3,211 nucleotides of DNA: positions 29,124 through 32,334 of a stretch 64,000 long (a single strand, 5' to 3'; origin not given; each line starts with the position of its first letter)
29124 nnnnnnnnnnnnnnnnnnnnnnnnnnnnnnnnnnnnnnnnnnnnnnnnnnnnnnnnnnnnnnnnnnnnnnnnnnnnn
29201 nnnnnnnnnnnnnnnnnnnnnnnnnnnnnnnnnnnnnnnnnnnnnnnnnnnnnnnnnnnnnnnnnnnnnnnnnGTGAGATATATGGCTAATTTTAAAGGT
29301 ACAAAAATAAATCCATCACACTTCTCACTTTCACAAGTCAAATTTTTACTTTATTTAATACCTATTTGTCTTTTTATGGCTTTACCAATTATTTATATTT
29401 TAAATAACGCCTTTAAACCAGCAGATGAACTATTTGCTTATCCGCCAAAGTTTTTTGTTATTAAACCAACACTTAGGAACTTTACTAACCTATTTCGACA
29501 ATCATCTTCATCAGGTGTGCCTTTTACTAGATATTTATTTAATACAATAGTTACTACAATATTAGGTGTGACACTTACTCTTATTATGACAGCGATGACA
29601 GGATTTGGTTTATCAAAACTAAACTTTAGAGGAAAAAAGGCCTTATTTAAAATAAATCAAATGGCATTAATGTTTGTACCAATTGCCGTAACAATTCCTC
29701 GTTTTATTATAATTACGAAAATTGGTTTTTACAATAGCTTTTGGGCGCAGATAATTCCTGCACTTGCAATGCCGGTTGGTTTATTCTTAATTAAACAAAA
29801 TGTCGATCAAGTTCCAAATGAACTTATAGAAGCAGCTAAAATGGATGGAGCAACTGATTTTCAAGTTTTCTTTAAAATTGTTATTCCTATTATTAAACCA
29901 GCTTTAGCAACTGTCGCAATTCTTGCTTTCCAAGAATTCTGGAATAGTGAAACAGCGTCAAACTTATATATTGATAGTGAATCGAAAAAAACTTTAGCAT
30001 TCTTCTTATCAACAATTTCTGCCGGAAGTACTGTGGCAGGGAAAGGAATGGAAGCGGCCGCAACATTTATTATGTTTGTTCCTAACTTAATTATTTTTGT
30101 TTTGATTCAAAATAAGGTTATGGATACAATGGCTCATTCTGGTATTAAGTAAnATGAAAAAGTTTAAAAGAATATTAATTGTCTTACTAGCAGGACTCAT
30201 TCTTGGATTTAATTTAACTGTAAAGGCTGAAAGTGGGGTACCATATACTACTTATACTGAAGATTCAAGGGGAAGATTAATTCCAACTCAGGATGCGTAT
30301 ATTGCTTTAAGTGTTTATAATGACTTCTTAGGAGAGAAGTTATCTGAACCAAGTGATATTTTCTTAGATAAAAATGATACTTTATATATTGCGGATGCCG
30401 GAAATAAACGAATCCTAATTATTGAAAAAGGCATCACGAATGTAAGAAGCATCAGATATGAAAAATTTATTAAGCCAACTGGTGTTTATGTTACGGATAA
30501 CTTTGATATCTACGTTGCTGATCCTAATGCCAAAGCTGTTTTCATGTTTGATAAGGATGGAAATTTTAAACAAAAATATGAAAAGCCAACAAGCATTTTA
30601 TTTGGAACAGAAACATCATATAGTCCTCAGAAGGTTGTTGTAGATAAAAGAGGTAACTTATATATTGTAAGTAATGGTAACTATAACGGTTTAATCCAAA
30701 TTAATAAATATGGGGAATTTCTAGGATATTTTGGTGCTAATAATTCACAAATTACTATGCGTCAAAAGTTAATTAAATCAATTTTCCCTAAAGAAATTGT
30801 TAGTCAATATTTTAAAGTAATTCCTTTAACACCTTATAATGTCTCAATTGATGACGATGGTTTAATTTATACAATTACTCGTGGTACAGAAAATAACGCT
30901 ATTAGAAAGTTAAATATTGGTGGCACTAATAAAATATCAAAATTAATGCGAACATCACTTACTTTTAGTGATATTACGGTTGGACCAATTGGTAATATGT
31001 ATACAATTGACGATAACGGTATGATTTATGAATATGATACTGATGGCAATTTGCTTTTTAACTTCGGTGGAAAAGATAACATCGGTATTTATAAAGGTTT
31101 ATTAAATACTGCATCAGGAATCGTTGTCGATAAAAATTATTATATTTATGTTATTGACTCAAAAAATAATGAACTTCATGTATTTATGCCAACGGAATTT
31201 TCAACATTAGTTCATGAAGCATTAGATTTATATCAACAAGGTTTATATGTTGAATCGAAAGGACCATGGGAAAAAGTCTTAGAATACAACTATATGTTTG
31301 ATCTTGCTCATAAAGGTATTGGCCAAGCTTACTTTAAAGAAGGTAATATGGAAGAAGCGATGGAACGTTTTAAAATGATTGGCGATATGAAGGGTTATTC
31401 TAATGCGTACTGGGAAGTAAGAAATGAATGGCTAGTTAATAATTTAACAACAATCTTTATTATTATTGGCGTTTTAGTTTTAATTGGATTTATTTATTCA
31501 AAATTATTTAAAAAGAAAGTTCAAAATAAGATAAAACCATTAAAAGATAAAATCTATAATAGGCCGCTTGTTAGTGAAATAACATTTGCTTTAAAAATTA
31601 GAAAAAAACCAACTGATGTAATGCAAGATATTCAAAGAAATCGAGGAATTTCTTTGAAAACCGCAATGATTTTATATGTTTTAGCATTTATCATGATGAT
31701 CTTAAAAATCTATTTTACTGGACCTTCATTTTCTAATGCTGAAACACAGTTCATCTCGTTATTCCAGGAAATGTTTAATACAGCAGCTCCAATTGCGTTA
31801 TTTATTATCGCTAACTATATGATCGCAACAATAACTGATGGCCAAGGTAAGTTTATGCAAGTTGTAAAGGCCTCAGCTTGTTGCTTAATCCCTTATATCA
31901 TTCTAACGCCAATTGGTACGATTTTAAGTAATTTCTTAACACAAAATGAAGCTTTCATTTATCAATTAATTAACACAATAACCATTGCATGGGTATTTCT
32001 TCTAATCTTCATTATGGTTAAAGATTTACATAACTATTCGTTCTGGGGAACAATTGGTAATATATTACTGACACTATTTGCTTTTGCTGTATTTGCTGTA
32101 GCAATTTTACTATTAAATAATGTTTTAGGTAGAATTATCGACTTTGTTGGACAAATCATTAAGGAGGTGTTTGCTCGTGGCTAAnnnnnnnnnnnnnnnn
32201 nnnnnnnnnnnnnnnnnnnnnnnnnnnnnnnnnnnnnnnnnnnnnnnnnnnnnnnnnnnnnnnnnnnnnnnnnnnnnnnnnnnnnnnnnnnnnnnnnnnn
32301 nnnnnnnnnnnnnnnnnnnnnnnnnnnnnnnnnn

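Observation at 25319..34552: Conserved-looking five-gene module: giant anchored binding protein, two permeases, NHL/Yip1 membrane protein and an 800-aa unknown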

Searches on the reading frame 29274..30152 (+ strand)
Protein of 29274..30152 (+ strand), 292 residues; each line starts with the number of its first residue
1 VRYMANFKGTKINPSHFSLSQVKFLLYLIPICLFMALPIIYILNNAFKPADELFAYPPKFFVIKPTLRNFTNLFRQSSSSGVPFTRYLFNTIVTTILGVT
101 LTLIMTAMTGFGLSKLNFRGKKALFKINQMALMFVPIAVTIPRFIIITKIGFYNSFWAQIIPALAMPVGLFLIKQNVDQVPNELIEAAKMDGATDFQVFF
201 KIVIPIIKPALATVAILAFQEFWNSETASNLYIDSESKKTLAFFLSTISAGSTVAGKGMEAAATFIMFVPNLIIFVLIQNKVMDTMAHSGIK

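Call 4: search_protein_families(library=pfam, proteins=[window:29274-30152:+], max_evalue=0.01)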
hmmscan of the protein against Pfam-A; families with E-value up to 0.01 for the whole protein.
window:29274-30152:+ (292 aa): 1 family
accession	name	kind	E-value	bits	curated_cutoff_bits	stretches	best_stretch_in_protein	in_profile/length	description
PF00528.27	BPD_transp_1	-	3.4e-15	56.7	26.4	1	114-278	10-175/184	Binding-protein-dependent transport system inner membrane component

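Call 7: search_protein_families(library=ncbifam, proteins=[window:29274-30152:+], max_evalue=0.001)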
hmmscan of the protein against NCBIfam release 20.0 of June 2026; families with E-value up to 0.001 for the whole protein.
window:29274-30152:+ (292 aa): 18 families
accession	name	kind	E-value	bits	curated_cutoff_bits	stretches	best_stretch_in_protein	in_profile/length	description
NF040932.1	ABC_arch_GlcU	equivalog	1.5e-20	74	340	1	27-279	8-257/272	glucose ABC transporter permease GlcU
NF008210.0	PRK10973.1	equivalog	1.1e-19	71.2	297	1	35-285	23-275/281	sn-glycerol-3-phosphate ABC transporter permease UgpE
NF008231.0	PRK10998.1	equivalog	9e-17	61.6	261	1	80-292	77-295/296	maltose ABC transporter permease MalG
NF007047.0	PRK09500.1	equivalog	1.3e-11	44.6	326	1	26-220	9-194/257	spermidine/putrescine ABC transporter permease PotC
TIGR01581.1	Mo_ABC_porter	hypoth_equivalog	7.9e-08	32.1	210.3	1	91-220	26-169/225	ABC transporter permease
NF043073.1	MMSYN1_0195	equivalog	1.4e-06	26.8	1250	1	27-219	9-192/1021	spermidine/putrescine ABC transporter permease/substrate-binding protein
NF006939.0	PRK09421.1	equivalog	2.6e-06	27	262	1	96-220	20-159/230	molybdate ABC transporter permease subunit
NF008232.0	PRK10999.1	equivalog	4.5e-06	25.7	392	1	167-220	388-441/520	maltose ABC transporter permease MalF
TIGR02141.1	modB_ABC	equivalog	5.2e-06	26.2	182.6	1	94-220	6-146/208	molybdate ABC transporter permease subunit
NF007852.0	PRK10561.1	equivalog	2.2e-05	24.4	335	1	173-210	177-214/295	sn-glycerol-3-phosphate ABC transporter permease UgpA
NF011624.0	PRK15050.1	equivalog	0.00013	21.2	247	1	178-241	185-247/297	2-aminoethylphosphonate ABC transporter permease subunit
NF008208.0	PRK10971.1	equivalog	0.00018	21.1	415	0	166-220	152-206/277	sulfate/thiosulfate ABC transporter permease CysT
NF007889.0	PRK10592.1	equivalog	0.00021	21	476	1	184-276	169-259/281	putrescine ABC transporter permease PotI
TIGR02139.1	permease_CysT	equivalog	0.00036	20.2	246.1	0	167-220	145-198/265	sulfate ABC transporter permease subunit CysT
NF008049.0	PRK10782.1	subfamily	0.00042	20.1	212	0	137-217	72-152/217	methionine ABC transporter permease MetI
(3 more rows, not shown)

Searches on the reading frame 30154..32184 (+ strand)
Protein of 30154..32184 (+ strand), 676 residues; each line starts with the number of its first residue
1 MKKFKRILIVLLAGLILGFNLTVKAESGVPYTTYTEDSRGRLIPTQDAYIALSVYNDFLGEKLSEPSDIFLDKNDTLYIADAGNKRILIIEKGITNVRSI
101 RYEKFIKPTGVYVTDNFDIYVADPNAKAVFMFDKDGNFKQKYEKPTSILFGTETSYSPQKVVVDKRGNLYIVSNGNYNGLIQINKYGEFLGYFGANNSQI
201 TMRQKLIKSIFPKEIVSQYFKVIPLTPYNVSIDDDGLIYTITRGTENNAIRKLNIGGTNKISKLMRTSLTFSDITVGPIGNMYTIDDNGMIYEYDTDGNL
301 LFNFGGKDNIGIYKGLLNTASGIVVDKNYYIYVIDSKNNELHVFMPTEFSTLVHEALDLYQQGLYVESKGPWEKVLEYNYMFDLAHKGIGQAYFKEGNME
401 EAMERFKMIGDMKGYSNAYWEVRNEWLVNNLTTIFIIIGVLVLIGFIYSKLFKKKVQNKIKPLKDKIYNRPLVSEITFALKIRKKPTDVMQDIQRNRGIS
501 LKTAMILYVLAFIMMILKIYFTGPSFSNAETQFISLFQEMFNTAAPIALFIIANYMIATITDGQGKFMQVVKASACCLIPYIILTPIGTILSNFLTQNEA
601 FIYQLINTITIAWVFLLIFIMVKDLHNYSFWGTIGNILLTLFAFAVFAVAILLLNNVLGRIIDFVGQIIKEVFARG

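Call 4: search_protein_families(library=pfam, proteins=[window:30154-32184:+], max_evalue=0.01)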
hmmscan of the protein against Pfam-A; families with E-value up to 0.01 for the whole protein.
window:30154-32184:+ (676 aa): 5 families
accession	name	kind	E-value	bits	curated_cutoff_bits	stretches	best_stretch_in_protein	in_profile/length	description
PF01436.27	NHL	-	9.4e-14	51.1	20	0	63-89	1-27/28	NHL repeat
PF04893.22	Yip1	-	3e-11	44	28.6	1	485-650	6-172/173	Yip1 domain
PF25021.1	TEN_NHL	-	0.0028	17.1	27.1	0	62-88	328-354/357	Teneurin NHL domain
PF00515.34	TPR_1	-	0.0034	17.6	27.8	0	385-404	3-22/34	Tetratricopeptide repeat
PF08450.18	SGL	-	0.004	17.2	26.3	0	73-153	144-235/246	SMP-30/Gluconolactonase/LRE-like region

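Call 7: search_protein_families(library=ncbifam, proteins=[window:30154-32184:+], max_evalue=0.001)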
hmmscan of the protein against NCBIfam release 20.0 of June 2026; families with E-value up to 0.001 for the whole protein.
window:30154-32184:+ (676 aa): 2 families
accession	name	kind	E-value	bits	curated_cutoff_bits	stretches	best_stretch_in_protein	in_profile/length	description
NF035926.1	scyF_NHL_VPEP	equivalog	2.2e-14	53.4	350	2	274-344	204-273/376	scytonemin biosynthesis PEP-CTERM protein ScyF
NF033206.1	ScyE_fam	subfamily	0.00086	18.9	80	0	105-175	7-92/333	ScyD/ScyE family protein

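Call 75: find_homologous_proteins(query=window:30154-32184:+, max_evalue=0.001)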
Query window:30154-32184:+ (676 aa): 452 proteins with E <= 0.001 among 8000 candidates; the best 120 are listed.
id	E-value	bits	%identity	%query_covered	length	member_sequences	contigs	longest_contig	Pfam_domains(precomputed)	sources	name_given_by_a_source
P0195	2.7e-266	904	60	97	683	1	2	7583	PF04893.23,PF01436.28,PF08450.19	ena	-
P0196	1.8e-229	782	54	99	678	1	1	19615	PF04893.23,PF01436.28,PF08450.19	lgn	-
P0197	1.9e-227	775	53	96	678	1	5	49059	PF04893.23,PF01436.28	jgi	jgi:DNA-binding beta-propeller fold protein YncE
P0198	8.6e-217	740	50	96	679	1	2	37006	PF04893.23,PF01436.28,PF08450.19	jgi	jgi:sugar lactone lactonase YvrE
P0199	1.0e-197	677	48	98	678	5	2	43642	PF04893.23,PF01436.28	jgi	-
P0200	4.8e-177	609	44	97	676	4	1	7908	PF04893.23,PF01436.28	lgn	-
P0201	9.9e-177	608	43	97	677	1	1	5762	PF04893.23,PF01436.28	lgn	-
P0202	1.4e-176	607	45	99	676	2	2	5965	PF04893.23,PF00515.35,PF01436.28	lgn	-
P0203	1.8e-171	590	42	100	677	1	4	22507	PF04893.23,PF01436.28,PF06739.18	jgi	jgi:hypothetical protein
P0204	1.1e-168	581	41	97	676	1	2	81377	PF01436.28,PF08450.19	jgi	jgi:tetratricopeptide (TPR) repeat protein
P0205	3.3e-167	576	43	97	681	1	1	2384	PF04893.23,PF01436.28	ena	-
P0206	5.5e-166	572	43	97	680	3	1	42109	PF04893.23,PF01436.28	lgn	-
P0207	2.9e-165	570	42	96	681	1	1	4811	PF04893.23,PF01436.28,PF08450.19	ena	-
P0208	7.7e-161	555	39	100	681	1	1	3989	PF04893.23,PF01436.28,PF08450.19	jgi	jgi:sugar lactone lactonase YvrE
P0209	1.4e-154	534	40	99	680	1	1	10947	PF04893.23,PF01436.28,PF25021.2,PF06739.18,PF08450.19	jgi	jgi:DNA-binding beta-propeller fold protein YncE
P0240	3.8e-142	493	39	99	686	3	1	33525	PF04893.23,PF01436.28,PF25021.2,PF08450.19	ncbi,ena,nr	ncbi:MAG: YIP1 family protein [Turicibacter sp.]|nr:YIP1 family protein [Turicibacter sp.]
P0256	4.0e-139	483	37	100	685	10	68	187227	PF04893.23,PF01436.28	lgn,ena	-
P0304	2.7e-134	467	39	95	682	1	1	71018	PF04893.23,PF00515.35,PF01436.28,PF07719.24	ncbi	ncbi:YIP1 family protein [Caldicellulosiruptoraceae bacterium PP1]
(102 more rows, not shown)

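Call 76: find_encoding_contigs(protein=P0240, flank=10000, max_places=1)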
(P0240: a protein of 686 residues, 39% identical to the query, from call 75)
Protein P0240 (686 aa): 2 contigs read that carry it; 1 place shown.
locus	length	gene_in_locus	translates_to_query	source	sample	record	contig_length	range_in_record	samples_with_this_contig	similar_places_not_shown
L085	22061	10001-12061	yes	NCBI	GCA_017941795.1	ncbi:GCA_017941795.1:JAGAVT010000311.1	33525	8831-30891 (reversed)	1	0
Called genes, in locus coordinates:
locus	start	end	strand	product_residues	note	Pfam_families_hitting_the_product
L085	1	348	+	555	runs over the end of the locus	PF00370:FGGY_N, PF02782:FGGY_C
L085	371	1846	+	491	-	PF02610:AraA_N, PF24856:AraA_central, PF11762:Arabinose_Iso_C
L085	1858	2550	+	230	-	PF00596:Aldolase_II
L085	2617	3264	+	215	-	PF00923:TAL_FSA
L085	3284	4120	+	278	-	PF00456:Transketolase_N, PF13292:DXP_synthase_N, PF09364:XFP_N (weak), PF00676:E1_dh, PF02775:TPP_enzyme_C (weak)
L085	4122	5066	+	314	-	PF02779:Transket_pyr, PF02780:Transketolase_C, PF22613:Transketolase_C_1 (weak)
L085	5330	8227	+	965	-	PF01547:SBP_bac_1, PF13416:SBP_bac_8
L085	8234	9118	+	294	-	PF00528:BPD_transp_1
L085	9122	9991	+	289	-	PF00528:BPD_transp_1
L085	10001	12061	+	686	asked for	PF08450:SGL (faint), PF25021:TEN_NHL (faint), PF01436:NHL (faint), PF04893:Yip1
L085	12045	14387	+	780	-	PF18952:DUF5696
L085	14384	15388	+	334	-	PF00528:BPD_transp_1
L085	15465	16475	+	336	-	PF00528:BPD_transp_1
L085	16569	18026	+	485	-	PF01547:SBP_bac_1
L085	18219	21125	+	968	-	PF13385:Laminin_G_3, PF20578:aBig_2, PF22848:ASD1_dom, PF06964:Alpha-L-AF_C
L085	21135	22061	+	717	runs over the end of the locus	PF22848:ASD1_dom, PF06964:Alpha-L-AF_C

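Call 77: find_encoding_contigs(protein=P0304, flank=10000, max_places=1)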
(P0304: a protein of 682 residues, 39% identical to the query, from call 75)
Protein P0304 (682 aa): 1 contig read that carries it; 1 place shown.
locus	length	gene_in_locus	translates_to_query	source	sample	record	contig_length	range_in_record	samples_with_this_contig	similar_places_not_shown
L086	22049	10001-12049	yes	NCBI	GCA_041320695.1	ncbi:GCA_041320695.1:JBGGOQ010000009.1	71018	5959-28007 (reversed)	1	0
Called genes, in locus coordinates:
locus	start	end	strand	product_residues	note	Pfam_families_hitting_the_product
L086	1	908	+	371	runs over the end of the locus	PF01208:URO-D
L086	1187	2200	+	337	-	PF00356:LacI, PF00532:Peripla_BP_1, PF13407:Peripla_BP_4, PF13377:Peripla_BP_3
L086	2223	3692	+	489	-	PF14587:Glyco_hydr_30_2, PF02055:Glyco_hydro_30, PF02057:Glyco_hydro_59, PF17189:Glyco_hydro_30C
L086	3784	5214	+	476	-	-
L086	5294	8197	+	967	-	PF25275:Golvesin_C (faint), PF01547:SBP_bac_1, PF13416:SBP_bac_8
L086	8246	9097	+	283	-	PF00528:BPD_transp_1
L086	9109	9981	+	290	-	PF00528:BPD_transp_1 (weak)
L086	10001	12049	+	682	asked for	PF01436:NHL (faint), PF00515:TPR_1 (faint), PF07719:TPR_2 (faint), PF04893:Yip1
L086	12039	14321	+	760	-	PF18952:DUF5696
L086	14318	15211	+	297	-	PF00528:BPD_transp_1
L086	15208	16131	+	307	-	PF00528:BPD_transp_1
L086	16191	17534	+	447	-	PF02055:Glyco_hydro_30, PF02057:Glyco_hydro_59, PF17189:Glyco_hydro_30C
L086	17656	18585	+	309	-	PF00294:PfkB, PF08543:Phos_pyr_kin (weak)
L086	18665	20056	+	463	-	PF03747:ADP_ribosyl_GH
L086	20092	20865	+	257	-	PF03935:SKN1_KRE6_Sbg1, PF26113:GH16_XgeA, PF00722:Glyco_hydro_16, PF03935:SKN1_KRE6_Sbg1 (weak)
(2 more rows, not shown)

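Call 78: find_encoding_contigs(protein=P0256, flank=10000, max_places=1)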
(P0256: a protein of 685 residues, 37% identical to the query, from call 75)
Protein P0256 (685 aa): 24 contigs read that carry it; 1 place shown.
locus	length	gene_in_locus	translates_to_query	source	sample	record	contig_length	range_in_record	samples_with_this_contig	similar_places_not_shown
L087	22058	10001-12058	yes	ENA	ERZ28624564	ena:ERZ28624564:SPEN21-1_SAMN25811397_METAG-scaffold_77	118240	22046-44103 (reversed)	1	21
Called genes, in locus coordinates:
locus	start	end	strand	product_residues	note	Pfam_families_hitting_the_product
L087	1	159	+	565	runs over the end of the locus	PF09820:AAA-ATPase_like, PF08011:PDDEXK_9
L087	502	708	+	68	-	-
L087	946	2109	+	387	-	PF13384:HTH_23 (faint), PF13565:HTH_32, PF13358:DDE_3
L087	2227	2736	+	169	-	PF13551:HTH_29 (weak), PF13565:HTH_32 (weak)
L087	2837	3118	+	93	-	-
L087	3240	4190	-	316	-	PF01022:HTH_5 (weak), PF12840:HTH_20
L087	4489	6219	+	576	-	PF02837:Glyco_hydro_2_N, PF22666:Glyco_hydro_2_N2, PF00703:Glyco_hydro_2, PF02836:Glyco_hydro_2_C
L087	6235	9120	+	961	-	PF01547:SBP_bac_1, PF13416:SBP_bac_8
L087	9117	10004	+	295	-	PF00528:BPD_transp_1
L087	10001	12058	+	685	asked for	PF01436:NHL (faint), PF04893:Yip1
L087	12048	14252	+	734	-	PF18952:DUF5696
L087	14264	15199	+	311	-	PF00528:BPD_transp_1 (weak)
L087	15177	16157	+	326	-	PF00528:BPD_transp_1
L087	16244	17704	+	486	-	PF13416:SBP_bac_8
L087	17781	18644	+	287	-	PF00528:BPD_transp_1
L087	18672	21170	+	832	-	PF04616:Glyco_hydro_43, PF06439:3keto-disac_hyd (weak)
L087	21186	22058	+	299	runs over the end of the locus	PF04616:Glyco_hydro_43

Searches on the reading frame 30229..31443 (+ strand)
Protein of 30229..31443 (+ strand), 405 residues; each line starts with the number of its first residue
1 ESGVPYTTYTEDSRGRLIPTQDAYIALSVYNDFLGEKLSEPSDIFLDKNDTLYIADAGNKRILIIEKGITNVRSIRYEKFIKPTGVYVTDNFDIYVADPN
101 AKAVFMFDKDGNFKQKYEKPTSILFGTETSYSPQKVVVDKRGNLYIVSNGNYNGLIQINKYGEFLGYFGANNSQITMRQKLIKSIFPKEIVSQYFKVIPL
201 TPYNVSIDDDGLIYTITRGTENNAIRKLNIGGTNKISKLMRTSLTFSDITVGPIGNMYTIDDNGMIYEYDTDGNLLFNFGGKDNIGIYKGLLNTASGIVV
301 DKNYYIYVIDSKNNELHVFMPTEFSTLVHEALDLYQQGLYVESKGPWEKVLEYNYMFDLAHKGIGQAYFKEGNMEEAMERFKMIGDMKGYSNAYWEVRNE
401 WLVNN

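Call 72: search_solved_structures(query=window:30229-31443:+, max_evalue=0.01)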
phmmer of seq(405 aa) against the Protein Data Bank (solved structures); distinct sequences matched with E-value up to 0.01: 52.
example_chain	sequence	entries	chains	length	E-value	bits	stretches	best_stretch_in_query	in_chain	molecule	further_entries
3wwa_A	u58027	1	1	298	1.4e-17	67.1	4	38-152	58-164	Pizza7H protein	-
6ren_A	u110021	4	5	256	3.3e-17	65.9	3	38-104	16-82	3fPizza6-SH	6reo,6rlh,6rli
6f0t_A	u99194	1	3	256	2.1e-15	60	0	38-104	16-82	Pizza6-SFW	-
6qsd_A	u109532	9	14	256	1.4e-14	57.3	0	38-104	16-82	Pizza6S | Pizza6-S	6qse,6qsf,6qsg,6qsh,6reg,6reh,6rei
7zqg_A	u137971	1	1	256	1.1e-13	54.4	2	38-152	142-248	Pizza6-KSH-TSH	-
7zpw_A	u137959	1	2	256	1.7e-13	53.7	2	38-151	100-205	Pizza6-TSK-TSH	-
6rej_A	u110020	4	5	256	3.6e-13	52.6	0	38-104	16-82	Pizza6-SH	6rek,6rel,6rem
7zq2_A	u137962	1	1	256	5e-13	52.1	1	38-152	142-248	Pizza6-RSH-TSH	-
7zpz_A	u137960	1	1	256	6.3e-13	51.8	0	38-103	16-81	Pizza6-TSR-TSH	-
7b96_A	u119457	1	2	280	8.6e-13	51.4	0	79-172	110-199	Isoform 2 of Tripartite motif-containing protein 2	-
7qrv_A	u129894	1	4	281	8.8e-13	51.3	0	79-172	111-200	Tripartite motif-containing protein 2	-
7b2r_A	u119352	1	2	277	1.2e-12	50.9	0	78-172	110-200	Tripartite motif-containing protein 2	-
3ww9_A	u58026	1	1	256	1.3e-12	50.8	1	38-152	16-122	pizza6 protein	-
7zph_A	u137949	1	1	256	1.4e-12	50.7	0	38-104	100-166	Pizza6-TNK-RSH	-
6f0s_A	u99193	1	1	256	1.4e-12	50.6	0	38-104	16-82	Pizza6-SYW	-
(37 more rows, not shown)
